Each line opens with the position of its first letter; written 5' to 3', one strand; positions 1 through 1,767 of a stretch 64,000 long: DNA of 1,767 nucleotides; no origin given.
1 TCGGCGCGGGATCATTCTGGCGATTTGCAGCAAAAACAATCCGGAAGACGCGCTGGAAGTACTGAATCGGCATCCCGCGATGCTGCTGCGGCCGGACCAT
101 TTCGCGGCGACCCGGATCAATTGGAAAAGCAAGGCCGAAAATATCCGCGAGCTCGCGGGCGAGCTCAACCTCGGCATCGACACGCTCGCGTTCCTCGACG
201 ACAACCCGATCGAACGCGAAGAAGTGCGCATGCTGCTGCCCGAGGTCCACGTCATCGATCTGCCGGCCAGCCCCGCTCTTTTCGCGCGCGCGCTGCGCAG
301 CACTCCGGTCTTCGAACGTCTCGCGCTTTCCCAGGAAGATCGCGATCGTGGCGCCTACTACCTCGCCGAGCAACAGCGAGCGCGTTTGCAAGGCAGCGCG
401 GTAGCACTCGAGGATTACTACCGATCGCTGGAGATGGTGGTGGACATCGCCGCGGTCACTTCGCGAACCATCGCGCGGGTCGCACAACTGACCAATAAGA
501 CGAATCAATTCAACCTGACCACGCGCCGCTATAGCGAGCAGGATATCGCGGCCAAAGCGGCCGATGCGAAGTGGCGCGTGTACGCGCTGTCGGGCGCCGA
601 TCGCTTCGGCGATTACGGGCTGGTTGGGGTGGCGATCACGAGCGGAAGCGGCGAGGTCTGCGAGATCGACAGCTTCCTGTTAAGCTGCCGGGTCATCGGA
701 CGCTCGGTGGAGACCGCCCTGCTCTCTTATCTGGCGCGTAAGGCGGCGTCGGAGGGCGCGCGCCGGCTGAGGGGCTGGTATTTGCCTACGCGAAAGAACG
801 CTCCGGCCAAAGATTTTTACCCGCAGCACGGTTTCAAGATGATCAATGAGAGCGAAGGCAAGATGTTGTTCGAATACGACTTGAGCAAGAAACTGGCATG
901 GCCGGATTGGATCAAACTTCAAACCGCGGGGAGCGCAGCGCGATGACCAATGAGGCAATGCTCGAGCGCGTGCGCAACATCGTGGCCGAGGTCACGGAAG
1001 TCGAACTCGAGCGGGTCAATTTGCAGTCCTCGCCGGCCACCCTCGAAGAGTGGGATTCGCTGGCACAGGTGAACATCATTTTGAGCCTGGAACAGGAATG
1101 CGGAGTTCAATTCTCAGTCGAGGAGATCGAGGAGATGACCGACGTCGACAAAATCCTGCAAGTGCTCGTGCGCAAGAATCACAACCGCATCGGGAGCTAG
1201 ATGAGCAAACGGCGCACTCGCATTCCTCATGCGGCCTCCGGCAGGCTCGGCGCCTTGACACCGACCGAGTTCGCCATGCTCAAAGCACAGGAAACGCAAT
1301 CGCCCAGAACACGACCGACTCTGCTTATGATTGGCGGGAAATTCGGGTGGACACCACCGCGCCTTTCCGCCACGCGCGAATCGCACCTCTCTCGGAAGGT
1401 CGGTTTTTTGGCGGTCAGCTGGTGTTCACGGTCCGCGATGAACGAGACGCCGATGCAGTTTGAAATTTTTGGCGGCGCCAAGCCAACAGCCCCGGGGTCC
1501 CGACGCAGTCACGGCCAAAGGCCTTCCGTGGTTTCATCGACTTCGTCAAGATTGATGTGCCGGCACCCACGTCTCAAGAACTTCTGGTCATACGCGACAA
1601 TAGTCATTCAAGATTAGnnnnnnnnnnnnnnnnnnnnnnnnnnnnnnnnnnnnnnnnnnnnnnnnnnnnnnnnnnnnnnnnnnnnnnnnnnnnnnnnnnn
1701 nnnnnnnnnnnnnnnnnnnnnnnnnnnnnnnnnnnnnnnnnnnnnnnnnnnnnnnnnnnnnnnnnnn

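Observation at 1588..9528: Low-GC eight-gene cassette built around a DHQS-like sugar-phosphate cyclase: candidate (amino)cyclitol/carbasugar pathway inside an EPS locus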

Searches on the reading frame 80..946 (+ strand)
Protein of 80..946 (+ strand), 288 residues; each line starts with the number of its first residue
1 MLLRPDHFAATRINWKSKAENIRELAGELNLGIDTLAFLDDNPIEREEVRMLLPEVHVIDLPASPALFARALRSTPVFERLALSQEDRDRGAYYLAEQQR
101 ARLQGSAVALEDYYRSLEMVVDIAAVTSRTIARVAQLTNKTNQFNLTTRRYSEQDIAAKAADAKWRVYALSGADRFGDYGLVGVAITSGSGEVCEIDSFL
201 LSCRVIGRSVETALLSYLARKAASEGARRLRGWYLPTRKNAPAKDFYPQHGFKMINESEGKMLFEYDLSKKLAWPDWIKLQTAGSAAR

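Call 4: search_protein_families(library=pfam, proteins=[window:80-946:+], max_evalue=0.01)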
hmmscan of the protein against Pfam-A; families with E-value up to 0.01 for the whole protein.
window:80-946:+ (288 aa): 1 family
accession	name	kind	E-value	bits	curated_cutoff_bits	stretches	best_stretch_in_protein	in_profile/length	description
PF00583.31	Acetyltransf_1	-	0.0016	19.1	20.7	1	181-252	44-116/116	Acetyltransferase (GNAT) family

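Call 5: search_protein_families(library=ncbifam, proteins=[window:80-946:+], max_evalue=0.01)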
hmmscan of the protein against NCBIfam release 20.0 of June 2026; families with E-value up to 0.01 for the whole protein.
window:80-946:+ (288 aa): 2 families
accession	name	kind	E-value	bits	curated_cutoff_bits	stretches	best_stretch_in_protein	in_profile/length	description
TIGR01686.1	FkbH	subfamily_domain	1.1e-68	231.7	146.65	1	1-253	71-320/323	FkbH domain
TIGR01681.1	HAD-SF-IIIC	subfamily_domain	0.00013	22.8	35.75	1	7-51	83-130/132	HAD-IIIC family phosphatase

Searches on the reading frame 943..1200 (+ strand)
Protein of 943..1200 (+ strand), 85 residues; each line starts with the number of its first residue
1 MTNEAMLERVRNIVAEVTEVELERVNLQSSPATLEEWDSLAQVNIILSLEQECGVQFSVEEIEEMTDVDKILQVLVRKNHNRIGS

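Call 67: search_protein_families(library=pfam, proteins=[window:943-1200:+], max_evalue=0.01)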
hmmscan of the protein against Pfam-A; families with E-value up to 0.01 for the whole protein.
window:943-1200:+ (85 aa): 1 family
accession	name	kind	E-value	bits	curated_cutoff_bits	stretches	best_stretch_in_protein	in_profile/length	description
PF00550.31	PP-binding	-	1.7e-07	31.8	20.8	1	8-73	1-65/67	Phosphopantetheine attachment site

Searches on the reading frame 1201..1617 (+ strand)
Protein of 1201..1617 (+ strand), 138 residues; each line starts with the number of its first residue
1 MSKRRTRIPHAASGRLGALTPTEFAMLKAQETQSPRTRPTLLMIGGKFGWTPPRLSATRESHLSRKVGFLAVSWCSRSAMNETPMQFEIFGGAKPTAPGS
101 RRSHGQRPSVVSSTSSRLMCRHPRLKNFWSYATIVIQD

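Call 58: search_protein_families(library=pfam, proteins=[window:1201-1617:+], max_evalue=0.001)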
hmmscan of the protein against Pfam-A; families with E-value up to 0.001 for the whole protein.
window:1201-1617:+ (138 aa): 0 families
